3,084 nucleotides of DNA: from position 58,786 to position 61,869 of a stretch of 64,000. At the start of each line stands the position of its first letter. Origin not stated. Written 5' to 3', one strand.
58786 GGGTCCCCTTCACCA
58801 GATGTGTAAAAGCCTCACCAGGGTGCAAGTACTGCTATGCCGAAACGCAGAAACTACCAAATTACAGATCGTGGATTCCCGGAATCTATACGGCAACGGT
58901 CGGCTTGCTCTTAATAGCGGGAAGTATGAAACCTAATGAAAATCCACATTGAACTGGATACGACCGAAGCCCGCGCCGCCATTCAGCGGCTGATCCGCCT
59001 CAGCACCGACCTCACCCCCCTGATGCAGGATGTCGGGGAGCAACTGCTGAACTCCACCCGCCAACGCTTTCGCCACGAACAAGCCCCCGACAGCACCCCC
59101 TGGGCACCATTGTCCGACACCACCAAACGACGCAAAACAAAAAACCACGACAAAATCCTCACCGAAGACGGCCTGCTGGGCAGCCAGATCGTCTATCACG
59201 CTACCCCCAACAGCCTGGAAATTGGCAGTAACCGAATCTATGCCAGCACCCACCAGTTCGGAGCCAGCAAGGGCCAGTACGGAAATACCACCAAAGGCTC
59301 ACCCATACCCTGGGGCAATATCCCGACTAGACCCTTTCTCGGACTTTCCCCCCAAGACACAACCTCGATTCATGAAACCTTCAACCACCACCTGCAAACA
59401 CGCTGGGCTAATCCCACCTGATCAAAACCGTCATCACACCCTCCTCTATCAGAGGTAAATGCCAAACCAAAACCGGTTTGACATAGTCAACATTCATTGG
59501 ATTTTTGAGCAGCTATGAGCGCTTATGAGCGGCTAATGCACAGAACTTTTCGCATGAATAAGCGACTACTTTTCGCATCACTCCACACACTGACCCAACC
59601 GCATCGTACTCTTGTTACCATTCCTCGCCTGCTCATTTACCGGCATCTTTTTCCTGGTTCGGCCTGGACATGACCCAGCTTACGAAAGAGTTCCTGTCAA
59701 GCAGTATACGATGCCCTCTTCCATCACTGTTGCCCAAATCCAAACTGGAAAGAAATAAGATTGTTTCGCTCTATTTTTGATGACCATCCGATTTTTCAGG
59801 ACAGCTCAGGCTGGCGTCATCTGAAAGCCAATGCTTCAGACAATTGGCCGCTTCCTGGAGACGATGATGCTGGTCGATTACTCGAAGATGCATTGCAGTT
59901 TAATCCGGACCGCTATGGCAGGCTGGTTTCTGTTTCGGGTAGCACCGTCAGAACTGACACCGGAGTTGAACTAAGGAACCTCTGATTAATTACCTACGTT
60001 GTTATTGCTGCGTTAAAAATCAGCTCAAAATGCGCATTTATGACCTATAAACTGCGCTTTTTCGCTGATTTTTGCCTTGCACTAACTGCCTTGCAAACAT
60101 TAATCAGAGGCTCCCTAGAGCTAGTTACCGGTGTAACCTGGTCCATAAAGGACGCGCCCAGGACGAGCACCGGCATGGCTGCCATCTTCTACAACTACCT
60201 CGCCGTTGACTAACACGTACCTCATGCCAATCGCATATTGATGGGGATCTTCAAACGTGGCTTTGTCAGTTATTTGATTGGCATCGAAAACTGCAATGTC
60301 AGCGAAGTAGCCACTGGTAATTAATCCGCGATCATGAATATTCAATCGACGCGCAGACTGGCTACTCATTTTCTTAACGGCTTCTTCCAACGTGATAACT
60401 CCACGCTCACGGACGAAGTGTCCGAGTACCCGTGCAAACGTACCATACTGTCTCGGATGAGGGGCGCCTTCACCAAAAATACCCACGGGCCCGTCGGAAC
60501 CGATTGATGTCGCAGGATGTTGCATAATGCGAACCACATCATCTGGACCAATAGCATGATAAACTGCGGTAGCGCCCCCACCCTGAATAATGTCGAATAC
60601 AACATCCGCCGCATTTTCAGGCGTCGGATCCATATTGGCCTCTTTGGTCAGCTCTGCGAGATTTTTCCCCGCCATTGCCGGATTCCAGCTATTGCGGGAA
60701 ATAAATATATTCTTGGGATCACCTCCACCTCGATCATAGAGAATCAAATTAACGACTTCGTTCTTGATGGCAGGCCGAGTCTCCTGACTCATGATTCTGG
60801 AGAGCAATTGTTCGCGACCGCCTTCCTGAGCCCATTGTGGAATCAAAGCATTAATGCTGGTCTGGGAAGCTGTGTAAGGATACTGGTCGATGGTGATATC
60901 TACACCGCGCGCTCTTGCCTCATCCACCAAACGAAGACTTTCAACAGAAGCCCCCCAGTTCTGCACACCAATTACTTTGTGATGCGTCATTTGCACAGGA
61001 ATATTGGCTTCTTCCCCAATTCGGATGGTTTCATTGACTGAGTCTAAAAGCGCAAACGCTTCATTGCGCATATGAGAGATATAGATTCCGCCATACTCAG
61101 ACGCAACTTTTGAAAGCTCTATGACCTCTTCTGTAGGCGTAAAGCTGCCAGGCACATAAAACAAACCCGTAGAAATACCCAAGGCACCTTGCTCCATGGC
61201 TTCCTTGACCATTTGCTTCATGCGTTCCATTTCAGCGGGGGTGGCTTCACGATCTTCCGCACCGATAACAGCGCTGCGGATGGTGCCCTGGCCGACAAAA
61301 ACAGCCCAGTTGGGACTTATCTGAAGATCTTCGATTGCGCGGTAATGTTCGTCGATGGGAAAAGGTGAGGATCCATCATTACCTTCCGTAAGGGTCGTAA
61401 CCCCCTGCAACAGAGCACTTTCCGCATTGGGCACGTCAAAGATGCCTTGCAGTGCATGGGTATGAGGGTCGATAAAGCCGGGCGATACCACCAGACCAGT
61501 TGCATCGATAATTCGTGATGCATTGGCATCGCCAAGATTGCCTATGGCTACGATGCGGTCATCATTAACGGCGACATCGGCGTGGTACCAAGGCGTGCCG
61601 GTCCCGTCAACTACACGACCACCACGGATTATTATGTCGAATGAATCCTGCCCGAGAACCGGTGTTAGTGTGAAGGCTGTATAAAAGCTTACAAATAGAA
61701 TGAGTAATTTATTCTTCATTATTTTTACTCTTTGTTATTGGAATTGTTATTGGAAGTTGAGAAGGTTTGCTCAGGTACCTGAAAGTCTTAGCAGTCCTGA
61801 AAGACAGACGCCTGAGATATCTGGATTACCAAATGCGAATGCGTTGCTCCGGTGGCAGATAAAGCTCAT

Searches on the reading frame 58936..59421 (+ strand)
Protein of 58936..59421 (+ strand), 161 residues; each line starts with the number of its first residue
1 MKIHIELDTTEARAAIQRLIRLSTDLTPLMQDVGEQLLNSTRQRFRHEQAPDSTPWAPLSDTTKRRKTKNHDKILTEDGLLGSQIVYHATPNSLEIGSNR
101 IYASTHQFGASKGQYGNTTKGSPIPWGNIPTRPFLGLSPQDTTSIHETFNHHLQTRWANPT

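Call 27: search_protein_families(library=pfam, proteins=[window:58936-59421:+], max_evalue=0.01)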
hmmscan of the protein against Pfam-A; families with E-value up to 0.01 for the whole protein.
window:58936-59421:+ (161 aa): 1 family
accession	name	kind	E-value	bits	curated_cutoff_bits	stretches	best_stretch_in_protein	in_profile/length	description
PF05069.18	Phage_tail_S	-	3e-36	124.9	24.3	1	8-154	2-148/148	Phage virion morphogenesis family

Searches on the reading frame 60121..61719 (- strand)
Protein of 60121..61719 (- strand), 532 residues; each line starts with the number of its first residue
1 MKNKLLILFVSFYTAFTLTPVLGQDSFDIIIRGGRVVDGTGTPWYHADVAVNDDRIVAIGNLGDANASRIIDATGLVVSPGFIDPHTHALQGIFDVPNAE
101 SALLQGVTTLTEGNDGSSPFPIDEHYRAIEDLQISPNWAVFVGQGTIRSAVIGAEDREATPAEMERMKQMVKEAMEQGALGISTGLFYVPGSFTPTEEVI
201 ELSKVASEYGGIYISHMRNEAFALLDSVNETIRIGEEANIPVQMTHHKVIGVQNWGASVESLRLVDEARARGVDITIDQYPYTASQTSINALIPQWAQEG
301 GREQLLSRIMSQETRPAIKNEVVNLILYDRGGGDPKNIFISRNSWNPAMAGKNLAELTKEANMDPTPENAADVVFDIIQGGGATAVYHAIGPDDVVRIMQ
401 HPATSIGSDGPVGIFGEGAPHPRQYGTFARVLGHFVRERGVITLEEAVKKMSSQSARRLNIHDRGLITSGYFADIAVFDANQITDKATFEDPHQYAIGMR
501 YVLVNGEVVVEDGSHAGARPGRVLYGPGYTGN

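Call 27: search_protein_families(library=pfam, proteins=[window:60121-61719:-], max_evalue=0.01)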
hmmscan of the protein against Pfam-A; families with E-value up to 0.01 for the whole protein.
window:60121-61719:- (532 aa): 2 families
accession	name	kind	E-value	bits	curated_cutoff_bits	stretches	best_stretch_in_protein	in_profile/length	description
PF07969.17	Amidohydro_3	-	2.1e-31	110.4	29.7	1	69-510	1-472/472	Amidohydrolase family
PF01979.26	Amidohydro_1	-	1.3e-12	48.1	25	2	433-492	274-330/345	Amidohydrolase family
